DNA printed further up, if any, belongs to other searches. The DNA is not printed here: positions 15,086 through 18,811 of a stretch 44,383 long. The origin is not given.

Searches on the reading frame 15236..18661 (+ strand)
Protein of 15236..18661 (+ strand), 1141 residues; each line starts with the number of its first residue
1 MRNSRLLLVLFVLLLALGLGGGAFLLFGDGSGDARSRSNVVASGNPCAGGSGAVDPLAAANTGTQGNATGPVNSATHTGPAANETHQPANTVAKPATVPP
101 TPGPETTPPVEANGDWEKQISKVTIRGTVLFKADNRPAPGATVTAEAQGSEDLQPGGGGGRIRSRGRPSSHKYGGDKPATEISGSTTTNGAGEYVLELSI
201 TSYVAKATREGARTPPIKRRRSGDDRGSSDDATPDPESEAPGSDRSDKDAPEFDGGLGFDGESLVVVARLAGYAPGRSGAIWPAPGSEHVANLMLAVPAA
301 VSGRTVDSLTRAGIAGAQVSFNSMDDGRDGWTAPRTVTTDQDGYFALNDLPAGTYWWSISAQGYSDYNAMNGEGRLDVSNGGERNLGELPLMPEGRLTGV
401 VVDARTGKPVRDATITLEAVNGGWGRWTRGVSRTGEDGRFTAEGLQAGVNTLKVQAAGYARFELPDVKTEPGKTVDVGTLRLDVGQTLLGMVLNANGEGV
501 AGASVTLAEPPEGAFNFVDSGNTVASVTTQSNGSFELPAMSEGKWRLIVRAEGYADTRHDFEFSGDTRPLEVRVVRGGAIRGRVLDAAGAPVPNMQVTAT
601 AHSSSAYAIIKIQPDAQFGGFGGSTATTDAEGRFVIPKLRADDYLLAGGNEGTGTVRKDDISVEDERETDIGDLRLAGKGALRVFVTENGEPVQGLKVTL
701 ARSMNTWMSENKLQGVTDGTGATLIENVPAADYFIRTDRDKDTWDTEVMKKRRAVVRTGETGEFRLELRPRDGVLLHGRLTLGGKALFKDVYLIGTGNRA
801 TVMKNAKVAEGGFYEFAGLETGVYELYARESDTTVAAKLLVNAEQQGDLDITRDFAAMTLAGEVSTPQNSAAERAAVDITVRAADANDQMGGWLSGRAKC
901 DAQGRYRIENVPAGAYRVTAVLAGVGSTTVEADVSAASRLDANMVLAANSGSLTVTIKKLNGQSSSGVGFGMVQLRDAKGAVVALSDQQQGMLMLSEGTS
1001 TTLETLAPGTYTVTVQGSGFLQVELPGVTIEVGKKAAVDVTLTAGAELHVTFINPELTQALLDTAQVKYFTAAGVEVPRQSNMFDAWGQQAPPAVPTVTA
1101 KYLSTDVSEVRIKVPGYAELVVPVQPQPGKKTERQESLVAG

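Call 67: search_protein_families(library=pfam, proteins=[window:15236-18661:+], max_evalue=0.00001)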
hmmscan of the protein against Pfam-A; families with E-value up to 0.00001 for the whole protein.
window:15236-18661:+ (1141 aa): 13 families
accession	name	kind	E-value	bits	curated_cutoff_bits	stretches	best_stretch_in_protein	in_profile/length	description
PF13620.12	CarboxypepD_reg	-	5.6e-79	261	32.3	6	397-481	2-80/82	Carboxypeptidase regulatory-like domain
PF13715.12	CarbopepD_reg_2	-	8.4e-31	106.3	32.2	0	397-474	1-69/88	CarboxypepD_reg-like domain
PF17802.7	SpaA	-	6.7e-20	71.5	23.1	0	305-356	7-55/91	Prealbumin-like fold domain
PF17210.9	SdrD_B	-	2e-17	63.8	29.7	0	876-962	24-106/112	SdrD B-like domain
PF10670.15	DUF4198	-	1.2e-13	52.2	34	0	567-647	138-204/209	Domain of unknown function (DUF4198)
PF09430.16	EMC7_beta-sandw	-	5.6e-12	46.4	26.6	0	334-364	20-50/122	ER membrane protein complex subunit 7, beta-sandwich domain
PF14686.12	fn3_3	-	7.9e-12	45.2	24.4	0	898-933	29-64/75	Polysaccharide lyase family 4, domain II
PF20598.4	DUF6795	-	7e-10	39.6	27.4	0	685-721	4-39/103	Domain of unknown function (DUF6795)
PF08308.17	PEGA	-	2.8e-08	34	20.8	0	999-1043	25-68/71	PEGA domain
PF00775.27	Dioxygenase_C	-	2.3e-07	30.9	27.3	0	580-646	32-98/182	Dioxygenase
PF07550.17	Shr-like_HID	-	3.2e-07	31.2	22.3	0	441-461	53-74/82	Heme-binding protein Shr-like, Hb-interacting domain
PF20608.4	Phage_tube_C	-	3.7e-07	30.8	24.1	0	974-1024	27-73/82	Phage tail tube protein C-terminal domain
PF00576.27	Transthyretin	-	1e-06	29.7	25.3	0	397-445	1-49/109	HIUase/Transthyretin family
